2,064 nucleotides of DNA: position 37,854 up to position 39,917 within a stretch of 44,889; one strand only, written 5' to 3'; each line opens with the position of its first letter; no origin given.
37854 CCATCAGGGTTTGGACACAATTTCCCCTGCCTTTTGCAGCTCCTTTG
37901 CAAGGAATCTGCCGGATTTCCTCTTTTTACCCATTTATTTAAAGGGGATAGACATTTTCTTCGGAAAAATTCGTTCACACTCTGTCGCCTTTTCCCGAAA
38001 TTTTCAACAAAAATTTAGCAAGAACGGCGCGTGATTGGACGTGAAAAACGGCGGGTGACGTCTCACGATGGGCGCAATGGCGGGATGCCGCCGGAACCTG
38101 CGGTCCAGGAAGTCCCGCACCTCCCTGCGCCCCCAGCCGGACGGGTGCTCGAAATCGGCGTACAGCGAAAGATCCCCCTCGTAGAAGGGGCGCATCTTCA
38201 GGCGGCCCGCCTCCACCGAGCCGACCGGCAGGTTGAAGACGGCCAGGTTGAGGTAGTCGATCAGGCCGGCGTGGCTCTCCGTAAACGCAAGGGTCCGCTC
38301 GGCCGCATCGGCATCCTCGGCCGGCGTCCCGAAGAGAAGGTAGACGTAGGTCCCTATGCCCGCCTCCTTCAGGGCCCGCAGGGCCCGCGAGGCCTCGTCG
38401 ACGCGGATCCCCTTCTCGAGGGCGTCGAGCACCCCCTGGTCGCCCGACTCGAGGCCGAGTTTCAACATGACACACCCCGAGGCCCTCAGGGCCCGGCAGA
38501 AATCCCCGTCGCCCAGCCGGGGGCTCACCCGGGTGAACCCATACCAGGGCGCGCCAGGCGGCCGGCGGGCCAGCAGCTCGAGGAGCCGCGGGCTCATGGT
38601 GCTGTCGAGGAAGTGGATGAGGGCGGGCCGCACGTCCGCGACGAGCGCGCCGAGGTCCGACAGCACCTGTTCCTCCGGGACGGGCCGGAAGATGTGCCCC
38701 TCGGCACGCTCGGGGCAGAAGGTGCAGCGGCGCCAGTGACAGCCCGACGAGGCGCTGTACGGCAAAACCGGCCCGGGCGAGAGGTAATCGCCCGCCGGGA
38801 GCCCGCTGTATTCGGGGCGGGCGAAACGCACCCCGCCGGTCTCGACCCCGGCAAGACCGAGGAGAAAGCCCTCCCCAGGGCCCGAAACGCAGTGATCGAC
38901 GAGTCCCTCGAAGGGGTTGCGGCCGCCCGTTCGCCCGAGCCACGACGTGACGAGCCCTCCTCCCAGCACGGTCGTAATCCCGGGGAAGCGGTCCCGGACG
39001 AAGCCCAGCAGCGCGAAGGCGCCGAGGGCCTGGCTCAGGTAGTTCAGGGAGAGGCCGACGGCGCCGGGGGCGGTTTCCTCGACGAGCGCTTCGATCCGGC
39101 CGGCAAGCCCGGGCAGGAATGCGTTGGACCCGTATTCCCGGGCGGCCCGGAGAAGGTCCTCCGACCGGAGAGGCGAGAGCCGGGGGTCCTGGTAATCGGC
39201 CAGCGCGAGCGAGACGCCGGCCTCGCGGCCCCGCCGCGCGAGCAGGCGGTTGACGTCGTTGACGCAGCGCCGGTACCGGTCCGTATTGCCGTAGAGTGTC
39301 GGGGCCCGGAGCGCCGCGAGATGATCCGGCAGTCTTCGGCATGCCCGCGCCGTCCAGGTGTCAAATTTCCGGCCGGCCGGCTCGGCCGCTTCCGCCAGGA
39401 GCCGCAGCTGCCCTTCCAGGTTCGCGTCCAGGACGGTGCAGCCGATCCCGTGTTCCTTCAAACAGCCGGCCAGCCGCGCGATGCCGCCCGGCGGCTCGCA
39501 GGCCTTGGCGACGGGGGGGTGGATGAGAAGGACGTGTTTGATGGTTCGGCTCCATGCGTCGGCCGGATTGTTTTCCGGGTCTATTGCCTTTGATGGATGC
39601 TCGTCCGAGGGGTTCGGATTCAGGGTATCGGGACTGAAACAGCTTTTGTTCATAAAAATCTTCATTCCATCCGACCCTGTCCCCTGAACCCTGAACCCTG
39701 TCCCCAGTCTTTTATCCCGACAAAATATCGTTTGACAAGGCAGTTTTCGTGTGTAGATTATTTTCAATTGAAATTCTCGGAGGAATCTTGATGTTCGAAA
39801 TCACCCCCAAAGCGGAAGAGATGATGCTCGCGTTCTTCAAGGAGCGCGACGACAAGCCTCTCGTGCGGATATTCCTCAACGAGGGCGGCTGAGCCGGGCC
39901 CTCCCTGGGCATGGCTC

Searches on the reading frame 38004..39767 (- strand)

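Call 62: search_protein_families(library=pfam, proteins=[window:38004-39767:-], max_evalue=0.00001)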
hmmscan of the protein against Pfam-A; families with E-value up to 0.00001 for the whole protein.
window:38004-39767:- (587 aa): 1 family
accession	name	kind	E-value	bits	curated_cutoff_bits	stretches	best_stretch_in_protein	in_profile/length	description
PF04055.27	Radical_SAM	-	4.2e-11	43.7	29.5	1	339-495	3-165/166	Radical SAM superfamily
